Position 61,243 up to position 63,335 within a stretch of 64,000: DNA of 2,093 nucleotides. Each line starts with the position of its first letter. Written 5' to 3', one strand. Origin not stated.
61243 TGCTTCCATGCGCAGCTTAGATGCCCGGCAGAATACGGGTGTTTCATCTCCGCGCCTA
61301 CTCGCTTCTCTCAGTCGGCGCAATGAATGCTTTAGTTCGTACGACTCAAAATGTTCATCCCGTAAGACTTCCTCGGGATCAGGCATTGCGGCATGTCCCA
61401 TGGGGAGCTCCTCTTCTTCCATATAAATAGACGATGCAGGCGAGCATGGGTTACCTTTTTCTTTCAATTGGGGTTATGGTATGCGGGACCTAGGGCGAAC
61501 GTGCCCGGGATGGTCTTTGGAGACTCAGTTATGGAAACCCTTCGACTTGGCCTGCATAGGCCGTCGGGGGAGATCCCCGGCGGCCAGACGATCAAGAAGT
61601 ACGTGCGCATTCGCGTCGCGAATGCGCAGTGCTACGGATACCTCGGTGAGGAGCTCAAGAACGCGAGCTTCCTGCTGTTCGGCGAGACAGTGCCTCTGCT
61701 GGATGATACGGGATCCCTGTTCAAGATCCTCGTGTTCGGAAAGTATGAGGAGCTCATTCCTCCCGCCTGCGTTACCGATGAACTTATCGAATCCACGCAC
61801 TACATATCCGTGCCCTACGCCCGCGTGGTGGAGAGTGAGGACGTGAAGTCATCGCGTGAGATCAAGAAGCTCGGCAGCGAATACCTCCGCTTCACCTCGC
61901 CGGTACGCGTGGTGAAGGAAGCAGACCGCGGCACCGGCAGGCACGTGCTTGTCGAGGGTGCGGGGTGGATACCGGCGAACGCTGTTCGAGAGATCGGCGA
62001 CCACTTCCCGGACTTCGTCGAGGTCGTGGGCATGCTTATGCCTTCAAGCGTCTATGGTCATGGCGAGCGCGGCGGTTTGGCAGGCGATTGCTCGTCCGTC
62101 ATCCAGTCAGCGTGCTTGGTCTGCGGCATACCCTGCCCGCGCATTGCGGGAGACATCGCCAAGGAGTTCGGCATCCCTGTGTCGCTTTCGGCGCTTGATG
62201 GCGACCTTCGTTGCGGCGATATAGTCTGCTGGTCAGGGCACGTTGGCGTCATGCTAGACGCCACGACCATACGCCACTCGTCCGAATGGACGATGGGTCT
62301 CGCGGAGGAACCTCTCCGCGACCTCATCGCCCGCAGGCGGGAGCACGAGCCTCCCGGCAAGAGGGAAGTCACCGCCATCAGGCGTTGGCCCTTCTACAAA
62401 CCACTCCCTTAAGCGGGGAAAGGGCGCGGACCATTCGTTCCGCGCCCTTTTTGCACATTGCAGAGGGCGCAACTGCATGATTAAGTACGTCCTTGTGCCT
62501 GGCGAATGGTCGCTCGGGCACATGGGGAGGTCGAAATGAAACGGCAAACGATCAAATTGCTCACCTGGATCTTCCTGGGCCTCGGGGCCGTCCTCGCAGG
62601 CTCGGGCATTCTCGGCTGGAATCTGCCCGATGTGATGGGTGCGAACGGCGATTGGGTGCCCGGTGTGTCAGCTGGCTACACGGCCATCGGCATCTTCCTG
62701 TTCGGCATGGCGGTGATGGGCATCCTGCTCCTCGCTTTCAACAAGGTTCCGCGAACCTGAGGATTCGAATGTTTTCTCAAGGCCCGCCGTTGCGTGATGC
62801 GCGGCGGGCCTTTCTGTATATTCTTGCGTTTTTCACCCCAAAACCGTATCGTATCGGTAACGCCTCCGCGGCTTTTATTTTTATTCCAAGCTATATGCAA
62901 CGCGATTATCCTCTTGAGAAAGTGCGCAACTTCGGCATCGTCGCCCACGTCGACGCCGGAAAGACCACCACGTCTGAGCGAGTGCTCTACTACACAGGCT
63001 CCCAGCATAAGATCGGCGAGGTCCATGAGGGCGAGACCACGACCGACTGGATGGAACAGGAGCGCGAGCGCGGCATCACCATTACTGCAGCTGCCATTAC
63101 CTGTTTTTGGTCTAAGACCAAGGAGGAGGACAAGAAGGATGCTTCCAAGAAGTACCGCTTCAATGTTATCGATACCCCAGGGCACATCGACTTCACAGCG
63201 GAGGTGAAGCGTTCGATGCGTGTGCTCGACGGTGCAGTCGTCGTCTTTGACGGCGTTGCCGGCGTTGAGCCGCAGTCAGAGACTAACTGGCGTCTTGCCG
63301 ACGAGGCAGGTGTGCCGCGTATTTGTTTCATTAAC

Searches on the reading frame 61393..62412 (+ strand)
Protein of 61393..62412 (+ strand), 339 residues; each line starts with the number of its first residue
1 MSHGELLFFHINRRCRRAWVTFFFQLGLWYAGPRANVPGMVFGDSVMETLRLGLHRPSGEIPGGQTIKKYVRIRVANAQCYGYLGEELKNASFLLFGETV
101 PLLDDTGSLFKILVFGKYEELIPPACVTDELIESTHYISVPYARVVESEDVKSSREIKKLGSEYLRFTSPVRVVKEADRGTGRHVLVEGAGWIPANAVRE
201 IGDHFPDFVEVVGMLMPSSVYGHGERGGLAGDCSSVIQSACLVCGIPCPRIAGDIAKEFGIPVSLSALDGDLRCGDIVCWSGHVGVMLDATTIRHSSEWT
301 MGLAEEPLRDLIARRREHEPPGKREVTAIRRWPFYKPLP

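Call 14: search_protein_families(library=pfam, proteins=[window:61393-62412:+], max_evalue=0.001)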
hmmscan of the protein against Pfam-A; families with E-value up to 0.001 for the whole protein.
window:61393-62412:+ (339 aa): 0 families

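Call 27: find_encoding_contigs(protein=window:61393-62412:+, flank=10000, max_places=3)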
Protein window:61393-62412:+ (339 aa): no gene with exactly this product is on record in the collection.

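Call 59: search_protein_families(library=pfam, proteins=[window:61393-62412:+], max_evalue=1)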
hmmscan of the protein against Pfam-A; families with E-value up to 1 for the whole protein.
window:61393-62412:+ (339 aa): 1 family
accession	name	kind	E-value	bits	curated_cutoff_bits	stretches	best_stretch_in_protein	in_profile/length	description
PF00877.26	NLPC_P60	-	0.019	15.4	23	1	221-297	4-81/105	NlpC/P60 family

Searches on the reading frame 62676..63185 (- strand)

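Call 59: search_protein_families(library=pfam, proteins=[window:62676-63185:-], max_evalue=1)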
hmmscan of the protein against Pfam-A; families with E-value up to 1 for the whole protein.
window:62676-63185:- (169 aa): 1 family
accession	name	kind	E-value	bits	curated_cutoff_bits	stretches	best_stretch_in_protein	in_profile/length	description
PF25339.1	C2_C2CD3_N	-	0.18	12.1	27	1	96-134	21-59/145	N-terminal C2 domain of C2CD3 protein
